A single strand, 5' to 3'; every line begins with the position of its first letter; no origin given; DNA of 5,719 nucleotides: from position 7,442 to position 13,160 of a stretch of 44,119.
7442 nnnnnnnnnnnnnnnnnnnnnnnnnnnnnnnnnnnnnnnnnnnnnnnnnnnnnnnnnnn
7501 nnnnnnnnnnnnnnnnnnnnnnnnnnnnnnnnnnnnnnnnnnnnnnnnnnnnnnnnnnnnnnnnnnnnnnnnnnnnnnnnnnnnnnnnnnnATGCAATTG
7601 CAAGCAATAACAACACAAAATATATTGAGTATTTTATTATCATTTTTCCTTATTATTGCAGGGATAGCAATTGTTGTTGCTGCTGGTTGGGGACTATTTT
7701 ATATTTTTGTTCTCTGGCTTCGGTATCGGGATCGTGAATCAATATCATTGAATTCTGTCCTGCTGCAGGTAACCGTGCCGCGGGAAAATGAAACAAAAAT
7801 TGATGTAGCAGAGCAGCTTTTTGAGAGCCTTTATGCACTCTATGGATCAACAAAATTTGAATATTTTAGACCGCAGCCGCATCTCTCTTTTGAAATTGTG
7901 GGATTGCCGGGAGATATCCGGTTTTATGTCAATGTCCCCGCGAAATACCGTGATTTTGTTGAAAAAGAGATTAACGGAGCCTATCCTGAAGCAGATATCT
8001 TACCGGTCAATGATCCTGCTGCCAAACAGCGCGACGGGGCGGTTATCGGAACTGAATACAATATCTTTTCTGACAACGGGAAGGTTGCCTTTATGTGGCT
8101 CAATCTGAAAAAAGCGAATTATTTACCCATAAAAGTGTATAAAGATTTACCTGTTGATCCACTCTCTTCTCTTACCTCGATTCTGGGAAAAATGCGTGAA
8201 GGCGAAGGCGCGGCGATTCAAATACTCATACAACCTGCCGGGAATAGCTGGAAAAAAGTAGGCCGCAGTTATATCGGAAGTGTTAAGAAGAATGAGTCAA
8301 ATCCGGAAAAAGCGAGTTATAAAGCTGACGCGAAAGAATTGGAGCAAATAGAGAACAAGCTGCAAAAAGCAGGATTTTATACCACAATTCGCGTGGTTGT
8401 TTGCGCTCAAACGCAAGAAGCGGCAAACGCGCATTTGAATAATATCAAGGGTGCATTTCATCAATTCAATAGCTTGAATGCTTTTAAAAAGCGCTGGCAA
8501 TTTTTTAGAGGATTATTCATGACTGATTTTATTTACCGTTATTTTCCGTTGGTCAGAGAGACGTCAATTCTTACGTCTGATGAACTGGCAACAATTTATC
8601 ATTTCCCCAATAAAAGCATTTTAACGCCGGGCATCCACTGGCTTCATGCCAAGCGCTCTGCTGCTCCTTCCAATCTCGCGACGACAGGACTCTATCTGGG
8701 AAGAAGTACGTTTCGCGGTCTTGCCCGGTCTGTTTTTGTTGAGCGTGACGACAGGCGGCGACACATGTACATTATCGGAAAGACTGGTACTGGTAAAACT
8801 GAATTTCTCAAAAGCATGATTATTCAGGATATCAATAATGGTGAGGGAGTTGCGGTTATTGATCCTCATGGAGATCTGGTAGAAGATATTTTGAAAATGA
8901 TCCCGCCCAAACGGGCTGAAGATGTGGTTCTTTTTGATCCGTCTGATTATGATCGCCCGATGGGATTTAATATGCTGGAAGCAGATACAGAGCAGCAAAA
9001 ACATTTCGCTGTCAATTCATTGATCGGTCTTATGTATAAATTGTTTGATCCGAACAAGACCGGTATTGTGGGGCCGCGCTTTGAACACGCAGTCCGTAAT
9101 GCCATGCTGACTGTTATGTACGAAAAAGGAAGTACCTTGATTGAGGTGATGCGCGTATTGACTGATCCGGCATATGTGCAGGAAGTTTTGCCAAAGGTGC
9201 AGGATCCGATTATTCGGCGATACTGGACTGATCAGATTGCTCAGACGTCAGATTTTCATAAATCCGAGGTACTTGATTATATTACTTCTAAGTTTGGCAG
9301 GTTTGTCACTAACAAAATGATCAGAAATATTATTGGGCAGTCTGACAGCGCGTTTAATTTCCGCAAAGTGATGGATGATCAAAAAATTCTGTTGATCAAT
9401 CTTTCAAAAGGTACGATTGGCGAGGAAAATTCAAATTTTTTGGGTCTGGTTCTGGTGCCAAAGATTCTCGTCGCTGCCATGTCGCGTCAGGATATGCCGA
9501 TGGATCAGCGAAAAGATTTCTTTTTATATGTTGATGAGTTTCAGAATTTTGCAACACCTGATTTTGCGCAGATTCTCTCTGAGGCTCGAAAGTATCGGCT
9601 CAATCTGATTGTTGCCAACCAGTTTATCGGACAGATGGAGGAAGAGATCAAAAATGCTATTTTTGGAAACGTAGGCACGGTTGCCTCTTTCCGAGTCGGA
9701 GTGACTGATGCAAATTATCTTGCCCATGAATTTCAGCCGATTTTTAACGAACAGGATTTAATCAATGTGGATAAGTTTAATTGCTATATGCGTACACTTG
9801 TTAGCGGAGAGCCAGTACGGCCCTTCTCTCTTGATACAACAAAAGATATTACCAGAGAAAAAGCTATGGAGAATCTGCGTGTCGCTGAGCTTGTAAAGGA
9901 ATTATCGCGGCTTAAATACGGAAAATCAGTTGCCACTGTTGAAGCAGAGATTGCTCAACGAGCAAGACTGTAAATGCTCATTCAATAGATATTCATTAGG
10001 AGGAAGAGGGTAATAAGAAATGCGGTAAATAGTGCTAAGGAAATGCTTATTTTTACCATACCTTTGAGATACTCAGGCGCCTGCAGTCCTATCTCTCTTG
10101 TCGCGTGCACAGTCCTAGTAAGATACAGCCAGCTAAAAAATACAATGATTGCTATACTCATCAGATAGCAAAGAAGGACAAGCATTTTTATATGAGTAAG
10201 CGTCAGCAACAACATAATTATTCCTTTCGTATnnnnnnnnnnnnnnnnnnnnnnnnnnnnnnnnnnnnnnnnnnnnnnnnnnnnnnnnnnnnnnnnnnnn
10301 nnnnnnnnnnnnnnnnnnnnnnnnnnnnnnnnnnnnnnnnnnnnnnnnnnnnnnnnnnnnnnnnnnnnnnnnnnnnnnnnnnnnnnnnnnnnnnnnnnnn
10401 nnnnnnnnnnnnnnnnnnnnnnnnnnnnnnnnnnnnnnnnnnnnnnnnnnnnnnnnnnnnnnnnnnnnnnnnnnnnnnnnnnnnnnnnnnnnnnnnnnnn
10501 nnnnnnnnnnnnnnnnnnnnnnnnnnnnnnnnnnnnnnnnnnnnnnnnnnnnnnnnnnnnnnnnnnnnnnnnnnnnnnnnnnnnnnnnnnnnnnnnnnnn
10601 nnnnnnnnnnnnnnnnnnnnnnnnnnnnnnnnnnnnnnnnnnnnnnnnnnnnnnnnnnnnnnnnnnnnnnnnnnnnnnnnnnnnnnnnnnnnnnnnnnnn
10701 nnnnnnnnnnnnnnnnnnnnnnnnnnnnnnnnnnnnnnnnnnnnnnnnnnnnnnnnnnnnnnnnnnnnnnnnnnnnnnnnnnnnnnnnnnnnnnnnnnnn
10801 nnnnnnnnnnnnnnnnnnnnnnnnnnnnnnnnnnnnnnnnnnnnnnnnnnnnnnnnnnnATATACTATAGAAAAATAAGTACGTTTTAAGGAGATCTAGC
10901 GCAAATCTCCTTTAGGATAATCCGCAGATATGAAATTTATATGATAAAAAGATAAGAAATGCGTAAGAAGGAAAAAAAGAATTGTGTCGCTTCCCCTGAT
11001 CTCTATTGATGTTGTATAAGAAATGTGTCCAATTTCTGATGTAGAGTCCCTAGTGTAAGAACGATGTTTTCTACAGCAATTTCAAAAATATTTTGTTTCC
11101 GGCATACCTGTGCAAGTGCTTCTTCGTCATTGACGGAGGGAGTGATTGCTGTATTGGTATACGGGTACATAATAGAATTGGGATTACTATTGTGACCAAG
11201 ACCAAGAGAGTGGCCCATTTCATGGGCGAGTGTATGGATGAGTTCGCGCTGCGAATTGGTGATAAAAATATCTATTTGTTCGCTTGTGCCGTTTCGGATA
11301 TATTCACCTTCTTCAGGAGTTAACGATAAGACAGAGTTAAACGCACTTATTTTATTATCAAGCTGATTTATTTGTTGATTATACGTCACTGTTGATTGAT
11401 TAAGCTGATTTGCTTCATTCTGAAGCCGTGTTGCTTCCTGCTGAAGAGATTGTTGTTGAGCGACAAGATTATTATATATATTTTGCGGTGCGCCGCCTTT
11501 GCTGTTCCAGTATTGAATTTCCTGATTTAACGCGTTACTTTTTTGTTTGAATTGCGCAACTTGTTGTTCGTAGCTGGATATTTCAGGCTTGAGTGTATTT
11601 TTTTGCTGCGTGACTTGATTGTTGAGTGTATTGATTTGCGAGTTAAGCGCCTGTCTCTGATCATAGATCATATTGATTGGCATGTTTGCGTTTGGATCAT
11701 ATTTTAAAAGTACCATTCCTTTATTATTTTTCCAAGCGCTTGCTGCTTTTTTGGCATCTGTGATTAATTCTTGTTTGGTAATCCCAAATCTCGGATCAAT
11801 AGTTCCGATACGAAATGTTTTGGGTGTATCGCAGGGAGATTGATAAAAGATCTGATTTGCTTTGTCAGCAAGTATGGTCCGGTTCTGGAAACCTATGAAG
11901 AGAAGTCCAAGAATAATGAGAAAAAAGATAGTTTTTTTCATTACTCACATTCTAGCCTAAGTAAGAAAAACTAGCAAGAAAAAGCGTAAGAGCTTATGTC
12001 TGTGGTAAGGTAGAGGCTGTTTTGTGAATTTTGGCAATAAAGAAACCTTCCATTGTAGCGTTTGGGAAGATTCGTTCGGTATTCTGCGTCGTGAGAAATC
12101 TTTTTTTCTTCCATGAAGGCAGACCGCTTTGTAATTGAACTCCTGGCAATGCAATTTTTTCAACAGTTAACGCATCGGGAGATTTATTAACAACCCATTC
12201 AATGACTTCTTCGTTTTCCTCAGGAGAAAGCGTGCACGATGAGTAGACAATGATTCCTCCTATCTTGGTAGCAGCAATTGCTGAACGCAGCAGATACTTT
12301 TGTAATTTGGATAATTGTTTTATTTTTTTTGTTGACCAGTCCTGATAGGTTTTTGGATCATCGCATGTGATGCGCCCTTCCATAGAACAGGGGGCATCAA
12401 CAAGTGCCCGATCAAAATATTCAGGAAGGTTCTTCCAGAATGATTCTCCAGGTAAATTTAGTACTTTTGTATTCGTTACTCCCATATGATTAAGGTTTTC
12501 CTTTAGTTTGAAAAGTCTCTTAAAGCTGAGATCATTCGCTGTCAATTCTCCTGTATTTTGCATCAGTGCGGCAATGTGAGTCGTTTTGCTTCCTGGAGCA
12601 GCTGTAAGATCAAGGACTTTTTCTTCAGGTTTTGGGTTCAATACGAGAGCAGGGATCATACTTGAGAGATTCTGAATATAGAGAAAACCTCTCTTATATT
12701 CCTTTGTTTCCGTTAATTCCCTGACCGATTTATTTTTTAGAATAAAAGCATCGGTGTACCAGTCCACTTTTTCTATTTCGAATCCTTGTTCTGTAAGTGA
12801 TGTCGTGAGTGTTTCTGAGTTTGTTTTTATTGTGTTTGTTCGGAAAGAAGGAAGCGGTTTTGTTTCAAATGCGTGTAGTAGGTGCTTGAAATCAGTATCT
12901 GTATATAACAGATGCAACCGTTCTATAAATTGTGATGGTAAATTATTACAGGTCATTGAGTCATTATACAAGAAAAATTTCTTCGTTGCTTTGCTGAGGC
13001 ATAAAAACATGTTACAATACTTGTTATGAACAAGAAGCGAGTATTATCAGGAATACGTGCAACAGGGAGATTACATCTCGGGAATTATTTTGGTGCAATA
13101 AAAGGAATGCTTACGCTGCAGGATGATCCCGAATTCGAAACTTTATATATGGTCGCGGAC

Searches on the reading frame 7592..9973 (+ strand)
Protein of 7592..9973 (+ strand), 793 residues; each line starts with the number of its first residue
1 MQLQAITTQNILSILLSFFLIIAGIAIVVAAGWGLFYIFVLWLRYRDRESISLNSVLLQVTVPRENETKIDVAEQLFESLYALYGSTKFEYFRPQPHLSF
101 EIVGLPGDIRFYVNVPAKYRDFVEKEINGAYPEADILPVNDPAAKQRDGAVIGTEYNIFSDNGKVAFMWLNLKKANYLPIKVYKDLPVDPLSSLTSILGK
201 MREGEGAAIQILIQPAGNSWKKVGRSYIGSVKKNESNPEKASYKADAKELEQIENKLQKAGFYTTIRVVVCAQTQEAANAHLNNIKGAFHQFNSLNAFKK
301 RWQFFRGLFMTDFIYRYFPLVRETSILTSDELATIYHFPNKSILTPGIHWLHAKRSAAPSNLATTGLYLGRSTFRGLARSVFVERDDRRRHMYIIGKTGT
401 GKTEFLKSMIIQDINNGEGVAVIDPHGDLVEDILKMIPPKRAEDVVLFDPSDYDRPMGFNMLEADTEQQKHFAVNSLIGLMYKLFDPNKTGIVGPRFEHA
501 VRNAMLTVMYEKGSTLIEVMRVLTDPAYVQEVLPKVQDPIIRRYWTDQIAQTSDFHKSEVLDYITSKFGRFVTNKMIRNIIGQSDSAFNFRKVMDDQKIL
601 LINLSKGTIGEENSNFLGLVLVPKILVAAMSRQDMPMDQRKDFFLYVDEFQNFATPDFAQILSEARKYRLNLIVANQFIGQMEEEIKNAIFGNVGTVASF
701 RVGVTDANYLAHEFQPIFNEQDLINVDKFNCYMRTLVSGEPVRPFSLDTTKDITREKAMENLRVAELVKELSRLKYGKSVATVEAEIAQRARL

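Call 51: search_protein_families(library=pfam, proteins=[window:7592-9973:+], max_evalue=0.00001)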
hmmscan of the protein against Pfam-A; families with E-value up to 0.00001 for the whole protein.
window:7592-9973:+ (793 aa): 3 families
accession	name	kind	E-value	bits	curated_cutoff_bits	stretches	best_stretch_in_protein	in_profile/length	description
PF10412.15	TrwB_AAD_bind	-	3.1e-09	36.7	20.5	1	385-468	11-88/387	Type IV secretion-system coupling protein DNA-binding domain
PF02534.20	T4SS-DNA_transf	-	5.5e-09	35.8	20.1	0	553-685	219-347/468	Type IV secretory system Conjugative DNA transfer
PF01935.23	DUF87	-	1.7e-08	35.3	23.2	1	389-496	23-103/220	Helicase HerA, central domain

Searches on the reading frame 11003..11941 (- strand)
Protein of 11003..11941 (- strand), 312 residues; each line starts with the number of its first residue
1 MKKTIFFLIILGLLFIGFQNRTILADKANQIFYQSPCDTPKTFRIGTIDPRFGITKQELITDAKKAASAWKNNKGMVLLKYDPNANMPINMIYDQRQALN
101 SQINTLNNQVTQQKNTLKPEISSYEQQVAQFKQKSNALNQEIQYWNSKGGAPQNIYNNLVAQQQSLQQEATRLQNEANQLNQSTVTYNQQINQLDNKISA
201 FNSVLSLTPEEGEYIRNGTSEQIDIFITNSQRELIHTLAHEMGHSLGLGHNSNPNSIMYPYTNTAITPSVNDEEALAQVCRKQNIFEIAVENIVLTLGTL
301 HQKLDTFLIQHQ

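Call 51: search_protein_families(library=pfam, proteins=[window:11003-11941:-], max_evalue=0.00001)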
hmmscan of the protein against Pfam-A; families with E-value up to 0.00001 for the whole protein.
window:11003-11941:- (312 aa): 1 family
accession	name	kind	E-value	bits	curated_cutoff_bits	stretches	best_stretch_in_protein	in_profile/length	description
PF00413.30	Peptidase_M10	-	3.3e-09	37.2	24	1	193-265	102-143/159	Matrixin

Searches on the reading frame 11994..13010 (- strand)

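Call 51: search_protein_families(library=pfam, proteins=[window:11994-13010:-], max_evalue=0.00001)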
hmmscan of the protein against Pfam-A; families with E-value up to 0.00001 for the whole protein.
window:11994-13010:- (338 aa): 3 families
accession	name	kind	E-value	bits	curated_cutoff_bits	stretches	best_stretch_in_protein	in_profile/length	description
PF01189.24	Methyltr_RsmB-F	-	5.5e-50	170.2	27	1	121-328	1-198/199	16S rRNA methyltransferase RsmB/F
PF17125.10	Methyltr_RsmF_N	-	2.5e-14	53.9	34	1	24-114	1-85/86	N-terminal domain of 16S rRNA methyltransferase RsmF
PF22458.1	RsmF-B_ferredox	-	5.2e-08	33.4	27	1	25-94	2-70/74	Methyltr_RsmF/B-like, ferredoxin-like domain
